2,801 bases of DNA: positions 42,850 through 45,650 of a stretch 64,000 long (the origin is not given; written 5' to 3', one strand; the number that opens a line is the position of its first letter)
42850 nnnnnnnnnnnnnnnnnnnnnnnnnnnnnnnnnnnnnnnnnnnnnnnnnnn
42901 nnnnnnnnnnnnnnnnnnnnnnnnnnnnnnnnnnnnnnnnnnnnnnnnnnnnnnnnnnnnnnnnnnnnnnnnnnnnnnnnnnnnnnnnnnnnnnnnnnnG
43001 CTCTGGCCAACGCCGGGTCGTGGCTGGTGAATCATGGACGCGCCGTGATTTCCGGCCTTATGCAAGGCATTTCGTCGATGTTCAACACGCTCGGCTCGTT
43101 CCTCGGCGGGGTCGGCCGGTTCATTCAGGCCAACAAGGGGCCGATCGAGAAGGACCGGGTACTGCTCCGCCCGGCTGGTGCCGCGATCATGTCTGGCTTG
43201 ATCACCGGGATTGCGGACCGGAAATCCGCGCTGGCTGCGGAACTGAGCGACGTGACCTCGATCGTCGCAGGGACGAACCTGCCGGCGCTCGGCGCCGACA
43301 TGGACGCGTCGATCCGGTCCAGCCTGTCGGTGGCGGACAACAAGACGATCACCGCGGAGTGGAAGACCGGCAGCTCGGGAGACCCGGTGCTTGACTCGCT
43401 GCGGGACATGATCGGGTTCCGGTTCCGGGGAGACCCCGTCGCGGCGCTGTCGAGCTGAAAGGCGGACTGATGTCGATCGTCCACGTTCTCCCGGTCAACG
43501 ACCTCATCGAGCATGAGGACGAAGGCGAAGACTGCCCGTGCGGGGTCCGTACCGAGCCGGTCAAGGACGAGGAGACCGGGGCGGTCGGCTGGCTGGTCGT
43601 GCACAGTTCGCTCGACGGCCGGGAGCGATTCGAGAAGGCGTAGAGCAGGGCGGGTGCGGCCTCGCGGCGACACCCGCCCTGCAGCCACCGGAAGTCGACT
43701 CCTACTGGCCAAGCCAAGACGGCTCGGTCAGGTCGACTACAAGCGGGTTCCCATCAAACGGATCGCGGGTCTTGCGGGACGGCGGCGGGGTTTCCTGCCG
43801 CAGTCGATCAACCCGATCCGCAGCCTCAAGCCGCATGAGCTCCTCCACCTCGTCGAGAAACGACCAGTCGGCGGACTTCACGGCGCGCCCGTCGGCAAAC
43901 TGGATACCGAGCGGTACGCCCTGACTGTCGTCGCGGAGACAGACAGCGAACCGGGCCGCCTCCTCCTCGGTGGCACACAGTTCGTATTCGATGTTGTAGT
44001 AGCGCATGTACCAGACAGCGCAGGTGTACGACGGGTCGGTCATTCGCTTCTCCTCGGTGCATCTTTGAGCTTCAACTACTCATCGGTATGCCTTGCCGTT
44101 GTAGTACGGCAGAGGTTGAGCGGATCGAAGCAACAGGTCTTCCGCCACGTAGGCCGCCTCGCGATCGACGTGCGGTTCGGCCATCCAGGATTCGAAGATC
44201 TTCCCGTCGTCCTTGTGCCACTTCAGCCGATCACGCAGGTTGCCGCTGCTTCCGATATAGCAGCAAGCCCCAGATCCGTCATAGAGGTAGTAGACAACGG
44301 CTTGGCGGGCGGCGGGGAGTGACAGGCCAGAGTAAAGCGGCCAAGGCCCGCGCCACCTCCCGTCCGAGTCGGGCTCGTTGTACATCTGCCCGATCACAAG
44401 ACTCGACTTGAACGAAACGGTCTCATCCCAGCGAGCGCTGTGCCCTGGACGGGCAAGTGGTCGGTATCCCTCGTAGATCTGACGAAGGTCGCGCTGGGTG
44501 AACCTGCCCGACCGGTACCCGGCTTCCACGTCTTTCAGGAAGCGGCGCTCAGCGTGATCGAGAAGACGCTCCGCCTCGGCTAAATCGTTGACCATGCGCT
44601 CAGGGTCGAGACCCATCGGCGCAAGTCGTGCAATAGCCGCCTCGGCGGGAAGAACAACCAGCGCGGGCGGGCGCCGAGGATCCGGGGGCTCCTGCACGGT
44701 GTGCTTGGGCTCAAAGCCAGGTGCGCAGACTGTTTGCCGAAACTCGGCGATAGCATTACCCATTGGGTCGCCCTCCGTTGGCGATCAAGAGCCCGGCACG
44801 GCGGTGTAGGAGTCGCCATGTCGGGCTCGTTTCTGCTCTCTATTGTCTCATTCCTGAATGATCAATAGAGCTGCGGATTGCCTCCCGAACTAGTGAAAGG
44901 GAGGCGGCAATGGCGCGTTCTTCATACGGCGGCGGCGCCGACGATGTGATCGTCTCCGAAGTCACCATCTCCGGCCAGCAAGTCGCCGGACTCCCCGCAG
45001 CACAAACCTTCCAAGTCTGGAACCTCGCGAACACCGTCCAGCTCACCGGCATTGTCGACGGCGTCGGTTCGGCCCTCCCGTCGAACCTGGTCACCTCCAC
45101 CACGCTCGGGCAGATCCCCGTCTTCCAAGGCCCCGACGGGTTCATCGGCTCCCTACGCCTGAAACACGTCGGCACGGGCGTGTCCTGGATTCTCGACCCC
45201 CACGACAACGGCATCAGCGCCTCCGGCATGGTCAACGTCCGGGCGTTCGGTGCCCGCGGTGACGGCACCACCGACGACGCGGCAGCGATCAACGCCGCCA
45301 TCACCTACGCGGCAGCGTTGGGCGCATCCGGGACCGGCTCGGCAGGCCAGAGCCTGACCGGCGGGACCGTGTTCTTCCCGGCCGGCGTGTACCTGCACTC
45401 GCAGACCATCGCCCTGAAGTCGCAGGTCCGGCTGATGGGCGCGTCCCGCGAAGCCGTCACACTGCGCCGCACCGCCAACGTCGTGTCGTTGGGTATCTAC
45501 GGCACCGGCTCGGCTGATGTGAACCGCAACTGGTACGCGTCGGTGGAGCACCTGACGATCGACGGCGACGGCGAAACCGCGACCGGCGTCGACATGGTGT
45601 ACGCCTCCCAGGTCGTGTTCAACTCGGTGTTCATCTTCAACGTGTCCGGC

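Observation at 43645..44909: Reverse-strand two-gene cassette (C-terminal GIY-YIG protein + 113-aa partner) inserted between tape measure and tail-tip genes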

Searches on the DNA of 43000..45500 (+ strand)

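Call 6: search_dna_similar(query=window:43000-45500:+, collection=phages, mode=near, max_rows=40)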
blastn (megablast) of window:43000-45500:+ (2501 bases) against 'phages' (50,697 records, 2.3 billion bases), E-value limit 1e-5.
No match.

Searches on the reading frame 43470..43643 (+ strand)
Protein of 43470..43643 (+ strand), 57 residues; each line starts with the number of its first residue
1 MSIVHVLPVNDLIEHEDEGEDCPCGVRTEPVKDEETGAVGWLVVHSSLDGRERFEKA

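Call 4: search_protein_families(library=pfam, proteins=[window:43470-43643:+], max_evalue=0.1)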
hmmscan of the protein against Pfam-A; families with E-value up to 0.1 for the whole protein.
window:43470-43643:+ (57 aa): 1 family
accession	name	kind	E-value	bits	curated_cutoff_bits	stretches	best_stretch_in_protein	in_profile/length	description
PF08448.16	PAS_4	-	0.064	13.9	23.1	1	9-44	66-101/110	PAS fold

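Call 5: search_protein_families(library=phrogs, proteins=[window:43470-43643:+], max_evalue=0.01)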
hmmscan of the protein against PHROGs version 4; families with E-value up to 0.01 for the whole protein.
window:43470-43643:+ (57 aa): 1 family
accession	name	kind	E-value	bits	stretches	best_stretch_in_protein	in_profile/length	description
phrog_2864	-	unknown function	2.8e-21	76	1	2-56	10-62/66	-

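Call 63: find_related_loci(query=window:43470-43643:+, collection=viral_contigs, flank=10000)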
Query window:43470-43643:+ (57 aa) in viral_contigs; peptide patterns used: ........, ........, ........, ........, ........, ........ (x = any residue, [..] = any of these).
44 stretches matched a pattern; 24 encode a relative of the query (tblastn E <= 1e-3); 24 distinct loci.
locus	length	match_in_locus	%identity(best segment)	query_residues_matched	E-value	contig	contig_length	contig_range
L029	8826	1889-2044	81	4-55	4e-26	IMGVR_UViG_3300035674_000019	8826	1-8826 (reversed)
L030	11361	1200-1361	65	1-55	5e-21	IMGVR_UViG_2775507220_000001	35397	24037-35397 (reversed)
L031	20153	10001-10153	71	4-55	7e-21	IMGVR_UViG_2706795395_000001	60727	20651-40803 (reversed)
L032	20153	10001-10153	71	4-55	7e-21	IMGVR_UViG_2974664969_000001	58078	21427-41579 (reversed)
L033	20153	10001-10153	71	4-55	7e-21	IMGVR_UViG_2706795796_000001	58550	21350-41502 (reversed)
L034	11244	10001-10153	67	4-55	1e-19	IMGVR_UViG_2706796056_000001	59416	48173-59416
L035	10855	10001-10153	67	4-55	1e-19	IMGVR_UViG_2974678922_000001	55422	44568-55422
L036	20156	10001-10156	64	3-55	2e-19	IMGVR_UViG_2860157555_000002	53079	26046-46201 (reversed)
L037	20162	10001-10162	64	1-55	4e-19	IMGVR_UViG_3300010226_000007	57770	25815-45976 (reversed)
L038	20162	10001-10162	65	1-55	6e-19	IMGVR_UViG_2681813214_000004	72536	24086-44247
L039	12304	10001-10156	62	3-55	6e-19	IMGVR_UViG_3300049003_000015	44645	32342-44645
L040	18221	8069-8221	69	4-55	8e-19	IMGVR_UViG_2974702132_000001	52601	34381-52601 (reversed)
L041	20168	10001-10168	58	1-57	2e-18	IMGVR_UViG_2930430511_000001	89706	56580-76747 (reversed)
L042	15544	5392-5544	67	4-55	2e-18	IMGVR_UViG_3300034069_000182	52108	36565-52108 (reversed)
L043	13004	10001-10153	62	4-55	3e-18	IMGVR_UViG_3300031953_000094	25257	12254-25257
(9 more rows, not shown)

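Call 96: search_protein_families(library=ncbifam, proteins=[window:43470-43643:+], max_evalue=0.01)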
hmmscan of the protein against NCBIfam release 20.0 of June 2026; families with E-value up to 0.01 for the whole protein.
window:43470-43643:+ (57 aa): 0 families

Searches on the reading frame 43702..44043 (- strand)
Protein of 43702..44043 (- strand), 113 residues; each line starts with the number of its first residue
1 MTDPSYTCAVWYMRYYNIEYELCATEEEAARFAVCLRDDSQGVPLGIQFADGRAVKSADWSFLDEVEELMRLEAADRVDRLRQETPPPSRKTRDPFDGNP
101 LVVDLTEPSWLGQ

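Call 4: search_protein_families(library=pfam, proteins=[window:43702-44043:-], max_evalue=0.1)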
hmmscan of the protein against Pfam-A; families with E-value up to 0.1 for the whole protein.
window:43702-44043:- (113 aa): 0 families

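Call 5: search_protein_families(library=phrogs, proteins=[window:43702-44043:-], max_evalue=0.01)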
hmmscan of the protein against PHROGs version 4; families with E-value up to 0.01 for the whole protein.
window:43702-44043:- (113 aa): 0 families

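Call 9: search_dna_similar(query=window:43702-44043:-, collection=phages, mode=protein, max_rows=40, max_evalue=0.001)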
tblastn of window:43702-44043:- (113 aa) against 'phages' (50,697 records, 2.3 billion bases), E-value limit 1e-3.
No match.

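Call 11: find_homologous_proteins(query=window:43702-44043:-, max_evalue=0.001)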
Query window:43702-44043:- (113 aa): 4 proteins with E <= 0.001 among 14 candidates.
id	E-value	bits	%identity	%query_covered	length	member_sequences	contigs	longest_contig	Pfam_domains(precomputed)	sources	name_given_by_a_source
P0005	7.5e-72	257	100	100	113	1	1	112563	-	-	-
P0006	1.5e-33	133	55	100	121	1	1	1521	-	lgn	-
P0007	8.4e-29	118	53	95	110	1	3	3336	-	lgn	-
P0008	1.7e-23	101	46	93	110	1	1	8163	-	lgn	-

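Call 15: find_encoding_contigs(protein=P0008, flank=10000, max_places=4)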
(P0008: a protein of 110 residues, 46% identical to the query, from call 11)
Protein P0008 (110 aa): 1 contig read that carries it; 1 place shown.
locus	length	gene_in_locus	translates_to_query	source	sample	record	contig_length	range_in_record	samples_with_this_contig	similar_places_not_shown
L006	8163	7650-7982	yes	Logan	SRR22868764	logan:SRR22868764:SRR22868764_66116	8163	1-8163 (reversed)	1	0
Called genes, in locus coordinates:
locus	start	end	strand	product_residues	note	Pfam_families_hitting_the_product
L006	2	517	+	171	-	?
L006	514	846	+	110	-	PF19563:DUF6085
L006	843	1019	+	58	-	-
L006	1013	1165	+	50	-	-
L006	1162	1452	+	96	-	-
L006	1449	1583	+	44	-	-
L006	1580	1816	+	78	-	-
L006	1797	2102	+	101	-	-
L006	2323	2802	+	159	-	PF10686:YAcAr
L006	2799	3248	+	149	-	-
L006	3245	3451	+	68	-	-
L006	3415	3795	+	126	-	-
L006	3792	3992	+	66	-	-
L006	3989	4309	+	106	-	-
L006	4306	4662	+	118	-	-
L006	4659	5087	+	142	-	-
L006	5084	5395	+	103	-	-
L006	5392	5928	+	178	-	-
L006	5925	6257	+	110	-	PF19730:DUF6221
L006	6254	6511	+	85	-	-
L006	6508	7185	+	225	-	-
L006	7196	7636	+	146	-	PF05551:zf-His_Me_endon (weak), PF13392:HNH_3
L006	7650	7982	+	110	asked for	-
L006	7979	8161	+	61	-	?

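Call 17: find_encoding_contigs(protein=P0006, flank=10000, max_places=4)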
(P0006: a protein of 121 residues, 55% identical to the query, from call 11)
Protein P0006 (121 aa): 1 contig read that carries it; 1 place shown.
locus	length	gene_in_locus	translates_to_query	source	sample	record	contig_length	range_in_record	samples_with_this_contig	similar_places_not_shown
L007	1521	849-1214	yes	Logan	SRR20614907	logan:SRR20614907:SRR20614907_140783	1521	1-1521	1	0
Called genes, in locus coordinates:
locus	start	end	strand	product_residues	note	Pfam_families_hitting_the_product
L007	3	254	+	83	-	?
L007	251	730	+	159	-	-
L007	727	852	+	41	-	-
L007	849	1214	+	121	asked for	-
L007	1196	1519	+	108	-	?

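Call 18: find_encoding_contigs(protein=P0007, flank=10000, max_places=4)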
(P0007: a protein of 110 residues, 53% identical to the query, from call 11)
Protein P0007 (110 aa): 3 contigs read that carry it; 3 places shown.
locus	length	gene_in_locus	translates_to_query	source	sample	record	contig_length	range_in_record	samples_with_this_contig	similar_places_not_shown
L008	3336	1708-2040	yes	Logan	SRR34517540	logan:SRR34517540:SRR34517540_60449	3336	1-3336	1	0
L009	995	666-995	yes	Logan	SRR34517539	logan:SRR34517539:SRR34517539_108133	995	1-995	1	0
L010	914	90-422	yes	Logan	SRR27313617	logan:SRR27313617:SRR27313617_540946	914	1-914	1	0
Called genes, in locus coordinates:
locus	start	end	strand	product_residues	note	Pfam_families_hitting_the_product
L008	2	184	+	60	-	?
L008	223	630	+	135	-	-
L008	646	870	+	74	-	-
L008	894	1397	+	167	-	-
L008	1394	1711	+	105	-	-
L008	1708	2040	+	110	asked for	-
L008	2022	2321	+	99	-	-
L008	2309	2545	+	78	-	-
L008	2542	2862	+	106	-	-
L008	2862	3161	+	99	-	-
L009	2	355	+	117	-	?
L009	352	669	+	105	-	-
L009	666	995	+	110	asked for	?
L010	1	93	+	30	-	?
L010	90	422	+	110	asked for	-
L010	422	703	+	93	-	-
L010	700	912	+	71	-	?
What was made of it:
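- The one nuclease-family neighbour seen is an HNH gene in L006 (calls 15, 17, 18).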

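Call 57: search_protein_families(library=padloc, proteins=[window:43702-44043:-, P0008, P0006], max_evalue=0.01)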
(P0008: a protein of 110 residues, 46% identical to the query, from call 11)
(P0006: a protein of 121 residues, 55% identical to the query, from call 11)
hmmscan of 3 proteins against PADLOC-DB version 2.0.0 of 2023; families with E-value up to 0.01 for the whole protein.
window:43702-44043:- (113 aa): 0 families

P0008 (110 aa): 0 families

P0006 (121 aa): 0 families
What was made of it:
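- Closest known: SNIPE defence nuclease. Different: There is no significant PADLOC match (call 57).
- There is no PADLOC match beyond weak hits to the GIY-YIG core, E about 2e-3 (call 57).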

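Call 60: predict_structure(alignment_id=A2)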
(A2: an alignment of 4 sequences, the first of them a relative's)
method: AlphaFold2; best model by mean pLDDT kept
length: 113 residues; sequences in the alignment: 4
mean_pLDDT: 59.6   pTM: 0.39
mean pLDDT of the five models: 59.6, 58.9, 58.4, 54.3, 52.0
residues with pLDDT >= 90: 0; 70-90: 17; 50-70: 75; < 50: 21
segments of 3 or more residues with pLDDT < 50: 1-9, 107-113
pLDDT, mean of each block of 10 residues (from residue 1): 38 54 64 65 70 72 59 66 57 66 52 35
secondary structure, 60 per line:
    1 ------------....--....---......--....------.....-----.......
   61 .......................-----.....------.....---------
elements in order: E13-16 E19-22 H26-31 E34-37 E44-48 E54-56 H57-83 E89-93 E100-104

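Call 69: search_solved_structures(query=A2, max_evalue=10)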
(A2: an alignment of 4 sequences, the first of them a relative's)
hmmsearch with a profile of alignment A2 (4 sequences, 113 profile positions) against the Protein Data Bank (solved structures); distinct sequences matched with E-value up to 10: 3.
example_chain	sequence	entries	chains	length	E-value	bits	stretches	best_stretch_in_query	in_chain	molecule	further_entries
2go8_A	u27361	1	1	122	0.36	14.5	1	26-79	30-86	Hypothetical protein yqjZ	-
8p50_A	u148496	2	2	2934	0.58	13.8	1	8-72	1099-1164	Toxin protein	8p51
8p52_A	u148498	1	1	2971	0.6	13.8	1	8-72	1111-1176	Toxin protein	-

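Call 95: fold_search(model_id=the predicted structure, library=viral)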
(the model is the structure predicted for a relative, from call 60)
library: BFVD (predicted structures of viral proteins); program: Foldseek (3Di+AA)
matches with E <= 10: 283; with E <= 0.001: 0
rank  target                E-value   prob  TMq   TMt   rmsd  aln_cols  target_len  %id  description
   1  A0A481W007            3.6e-03  0.72  0.20  0.17  12.4       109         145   18  (no name in the UniProt tables at hand)
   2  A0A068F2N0            2.3e-01  0.10  0.15  0.10  12.3       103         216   14  Uncharacterized protein [Mycobacterium phage Gaia]
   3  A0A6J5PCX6            4.2e-01  0.23  0.22  0.23  13.2        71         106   15  Uncharacterized protein [uncultured Caudovirales phage]
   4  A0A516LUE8            5.7e-01  0.13  0.21  0.09  17.0        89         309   19  (no name in the UniProt tables at hand)
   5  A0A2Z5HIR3            8.3e-01  0.20  0.22  0.25   7.7        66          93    6  (no name in the UniProt tables at hand)
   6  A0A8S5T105            8.8e-01  0.15  0.20  0.10   8.5        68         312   15  Baseplate protein [Myoviridae sp. ctWb16]
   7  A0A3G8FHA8            8.8e-01  0.08  0.15  0.17  14.9        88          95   14  DUF1508 domain-containing protein [Mycobacterium phage Beelzebub]
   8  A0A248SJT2            1.1e+00  0.20  0.28  0.10  14.8        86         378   16  (no name in the UniProt tables at hand)
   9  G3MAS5                1.3e+00  0.13  0.25  0.21   9.2        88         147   18  Gp534 [Bacillus phage G]
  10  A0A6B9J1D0            1.3e+00  0.04  0.18  0.06  19.8       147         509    9  Putative head decoration or putative tail fiber protein [Rhizobium phage RL38J1]
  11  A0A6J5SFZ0            1.4e+00  0.20  0.26  0.38   3.6        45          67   29  Uncharacterized protein [uncultured Caudovirales phage]
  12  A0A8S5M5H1            1.4e+00  0.14  0.19  0.20   8.8        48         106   21  Uncharacterized protein [Podoviridae sp. ctaNW81]
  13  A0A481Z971            1.4e+00  0.06  0.19  0.07  10.7       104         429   15  HNH endonuclease [Pithovirus LCPAC304]
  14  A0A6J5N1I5            1.4e+00  0.06  0.20  0.13  22.3       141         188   10  Uncharacterized protein [uncultured Caudovirales phage]
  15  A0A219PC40            1.4e+00  0.54  0.32  0.50   5.2        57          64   14  L2 protein VII [Human adenovirus B serotype 7]
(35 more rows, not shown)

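Call 96: search_protein_families(library=ncbifam, proteins=[window:43702-44043:-, P0008], max_evalue=0.01)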
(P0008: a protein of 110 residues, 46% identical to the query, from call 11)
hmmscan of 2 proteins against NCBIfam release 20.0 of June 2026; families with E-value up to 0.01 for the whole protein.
window:43702-44043:- (113 aa): 0 families

P0008 (110 aa): 0 families
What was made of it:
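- Tried and rejected: NCBIfam and PADLOC gave nothing useful (calls 57, 96).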
